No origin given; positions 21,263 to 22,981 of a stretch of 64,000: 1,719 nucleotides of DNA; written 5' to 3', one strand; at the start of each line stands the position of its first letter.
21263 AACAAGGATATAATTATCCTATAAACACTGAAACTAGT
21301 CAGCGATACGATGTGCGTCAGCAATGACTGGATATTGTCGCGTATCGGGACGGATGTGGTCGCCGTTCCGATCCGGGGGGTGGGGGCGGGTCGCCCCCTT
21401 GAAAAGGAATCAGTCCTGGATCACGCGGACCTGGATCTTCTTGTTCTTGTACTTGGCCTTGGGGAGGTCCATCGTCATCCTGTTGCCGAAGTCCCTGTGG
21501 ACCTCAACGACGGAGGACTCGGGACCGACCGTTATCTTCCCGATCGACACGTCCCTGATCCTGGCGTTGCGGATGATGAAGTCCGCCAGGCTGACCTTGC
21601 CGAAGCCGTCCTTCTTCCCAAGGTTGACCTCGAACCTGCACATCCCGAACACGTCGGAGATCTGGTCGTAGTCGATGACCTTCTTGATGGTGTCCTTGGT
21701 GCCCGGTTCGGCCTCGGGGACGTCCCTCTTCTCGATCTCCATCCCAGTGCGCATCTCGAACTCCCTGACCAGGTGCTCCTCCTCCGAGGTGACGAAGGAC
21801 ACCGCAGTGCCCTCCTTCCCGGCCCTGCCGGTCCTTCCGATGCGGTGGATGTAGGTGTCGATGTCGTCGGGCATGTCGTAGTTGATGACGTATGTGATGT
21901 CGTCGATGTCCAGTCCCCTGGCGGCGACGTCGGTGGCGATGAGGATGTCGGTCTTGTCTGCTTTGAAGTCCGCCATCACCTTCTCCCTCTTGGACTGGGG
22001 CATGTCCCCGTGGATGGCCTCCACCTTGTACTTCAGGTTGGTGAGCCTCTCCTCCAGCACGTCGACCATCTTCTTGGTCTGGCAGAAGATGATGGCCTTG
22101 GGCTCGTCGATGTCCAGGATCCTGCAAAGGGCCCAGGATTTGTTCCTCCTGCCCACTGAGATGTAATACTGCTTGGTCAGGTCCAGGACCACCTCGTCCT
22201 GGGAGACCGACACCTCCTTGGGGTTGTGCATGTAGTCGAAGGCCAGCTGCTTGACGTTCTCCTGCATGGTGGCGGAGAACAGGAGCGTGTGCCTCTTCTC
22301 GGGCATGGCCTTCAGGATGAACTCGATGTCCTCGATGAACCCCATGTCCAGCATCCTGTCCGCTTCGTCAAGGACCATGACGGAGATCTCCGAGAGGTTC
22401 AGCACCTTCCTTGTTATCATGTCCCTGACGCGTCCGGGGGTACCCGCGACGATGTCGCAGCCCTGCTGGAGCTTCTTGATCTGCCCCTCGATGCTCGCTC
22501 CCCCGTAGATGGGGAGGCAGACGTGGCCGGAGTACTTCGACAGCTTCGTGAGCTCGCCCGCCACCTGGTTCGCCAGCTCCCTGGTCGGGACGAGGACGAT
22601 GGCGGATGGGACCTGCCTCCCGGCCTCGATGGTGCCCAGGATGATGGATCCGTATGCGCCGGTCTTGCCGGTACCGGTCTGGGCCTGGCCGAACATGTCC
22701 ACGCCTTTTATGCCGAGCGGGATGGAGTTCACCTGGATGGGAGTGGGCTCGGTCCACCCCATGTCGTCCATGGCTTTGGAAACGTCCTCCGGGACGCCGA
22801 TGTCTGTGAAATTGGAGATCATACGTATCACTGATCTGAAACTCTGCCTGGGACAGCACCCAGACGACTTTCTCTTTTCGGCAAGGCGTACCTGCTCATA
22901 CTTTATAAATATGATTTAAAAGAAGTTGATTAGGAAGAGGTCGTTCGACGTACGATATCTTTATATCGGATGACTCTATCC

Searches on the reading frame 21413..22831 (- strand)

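Call 18: search_protein_families(library=pfam, proteins=[window:21413-22831:-], max_evalue=0.00001)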
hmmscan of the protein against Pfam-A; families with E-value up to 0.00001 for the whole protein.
window:21413-22831:- (473 aa): 4 families
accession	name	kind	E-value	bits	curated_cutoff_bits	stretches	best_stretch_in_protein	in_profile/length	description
PF00270.35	DEAD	-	3.2e-48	164.1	26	1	30-195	1-166/167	DEAD/DEAH box helicase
PF00271.37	Helicase_C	-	7.2e-38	129.7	23.5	1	233-338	4-110/110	Helicase conserved C-terminal domain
PF03880.21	DbpA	-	2.9e-14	53.3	25.6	1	399-469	1-71/72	DbpA RNA binding domain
PF04851.21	ResIII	-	3.8e-08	33.8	22.5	1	50-190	30-163/164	Type III restriction enzyme, res subunit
